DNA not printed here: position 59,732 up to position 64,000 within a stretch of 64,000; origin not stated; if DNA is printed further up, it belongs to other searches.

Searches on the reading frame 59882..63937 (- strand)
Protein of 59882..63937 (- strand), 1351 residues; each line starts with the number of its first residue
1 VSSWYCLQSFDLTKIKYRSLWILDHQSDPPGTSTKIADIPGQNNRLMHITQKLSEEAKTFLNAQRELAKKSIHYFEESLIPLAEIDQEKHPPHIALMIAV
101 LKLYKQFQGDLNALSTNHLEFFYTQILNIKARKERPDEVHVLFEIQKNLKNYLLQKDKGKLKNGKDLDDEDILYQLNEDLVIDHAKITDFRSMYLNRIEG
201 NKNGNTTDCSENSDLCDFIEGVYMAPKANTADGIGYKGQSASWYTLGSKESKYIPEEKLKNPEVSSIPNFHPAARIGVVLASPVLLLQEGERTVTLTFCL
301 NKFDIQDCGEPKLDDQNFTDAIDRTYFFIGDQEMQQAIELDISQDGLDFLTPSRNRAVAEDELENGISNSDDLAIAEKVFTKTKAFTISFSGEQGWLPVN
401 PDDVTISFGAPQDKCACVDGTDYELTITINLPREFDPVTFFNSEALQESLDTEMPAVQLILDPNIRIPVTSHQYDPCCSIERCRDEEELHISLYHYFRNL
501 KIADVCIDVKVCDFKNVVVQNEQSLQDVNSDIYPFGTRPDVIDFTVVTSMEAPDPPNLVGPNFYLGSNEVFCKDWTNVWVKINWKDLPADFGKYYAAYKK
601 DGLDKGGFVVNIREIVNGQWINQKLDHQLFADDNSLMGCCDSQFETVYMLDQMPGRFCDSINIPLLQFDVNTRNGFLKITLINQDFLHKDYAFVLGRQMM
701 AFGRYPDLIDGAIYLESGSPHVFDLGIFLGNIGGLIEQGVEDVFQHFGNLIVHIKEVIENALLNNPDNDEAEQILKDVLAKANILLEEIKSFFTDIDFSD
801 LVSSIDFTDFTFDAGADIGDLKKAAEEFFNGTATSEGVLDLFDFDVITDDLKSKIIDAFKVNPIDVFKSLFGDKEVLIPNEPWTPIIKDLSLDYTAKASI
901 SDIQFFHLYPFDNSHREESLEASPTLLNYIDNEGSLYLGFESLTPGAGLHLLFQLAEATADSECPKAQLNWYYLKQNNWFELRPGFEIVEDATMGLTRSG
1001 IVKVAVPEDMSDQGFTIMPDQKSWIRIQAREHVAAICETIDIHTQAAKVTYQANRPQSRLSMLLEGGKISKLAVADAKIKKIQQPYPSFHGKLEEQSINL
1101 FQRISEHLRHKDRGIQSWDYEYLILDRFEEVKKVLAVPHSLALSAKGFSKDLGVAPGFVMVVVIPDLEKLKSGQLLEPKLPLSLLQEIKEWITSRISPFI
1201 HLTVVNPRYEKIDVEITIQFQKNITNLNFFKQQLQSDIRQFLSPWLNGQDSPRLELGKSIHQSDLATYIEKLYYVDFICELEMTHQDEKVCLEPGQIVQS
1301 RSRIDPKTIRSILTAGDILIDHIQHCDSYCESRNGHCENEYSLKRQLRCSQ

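Call 6: search_protein_families(library=pfam, proteins=[window:59882-63937:-], max_evalue=0.01)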
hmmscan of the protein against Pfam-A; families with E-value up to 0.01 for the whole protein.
window:59882-63937:- (1351 aa): 0 families

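Call 33: search_solved_structures(query=window:59882-63937:-, max_evalue=0.01, show_alignments=0)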
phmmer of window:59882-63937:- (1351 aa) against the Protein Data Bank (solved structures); distinct sequences matched with E-value up to 0.01: 6.
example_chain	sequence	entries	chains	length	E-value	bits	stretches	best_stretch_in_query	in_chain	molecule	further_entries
7b5h_AH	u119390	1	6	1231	2.1e-127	429.6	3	873-1300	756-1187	All3317 protein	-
7aeb_G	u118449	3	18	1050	7.5e-80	272.1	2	877-1337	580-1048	Baseplate_J domain-containing protein | Baseplate protein J-like domain-containing protein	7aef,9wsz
9rce_A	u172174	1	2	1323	8.9e-39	136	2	877-1246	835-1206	Baseplate protein J-like domain-containing protein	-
9qgl_A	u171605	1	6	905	2.6e-29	104.6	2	880-1271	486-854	Photorhabdus luminescens subsp. laumondii TTO1 complete genome segment 6/17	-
6j0n_J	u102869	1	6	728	1.3e-27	99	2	899-1286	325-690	Pvc11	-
6rao_I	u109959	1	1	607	3.9e-16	60.9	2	935-1271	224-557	Afp11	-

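Call 68: search_protein_families(library=ncbifam, proteins=[window:59882-63937:-], max_evalue=0.01)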
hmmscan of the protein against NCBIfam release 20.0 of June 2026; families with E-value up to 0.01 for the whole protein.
window:59882-63937:- (1351 aa): 1 family
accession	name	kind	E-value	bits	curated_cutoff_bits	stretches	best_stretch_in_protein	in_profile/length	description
TIGR02243.1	TIGR02243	equivalog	9.5e-07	27.7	155.8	1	1091-1278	481-653/659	putative baseplate assembly protein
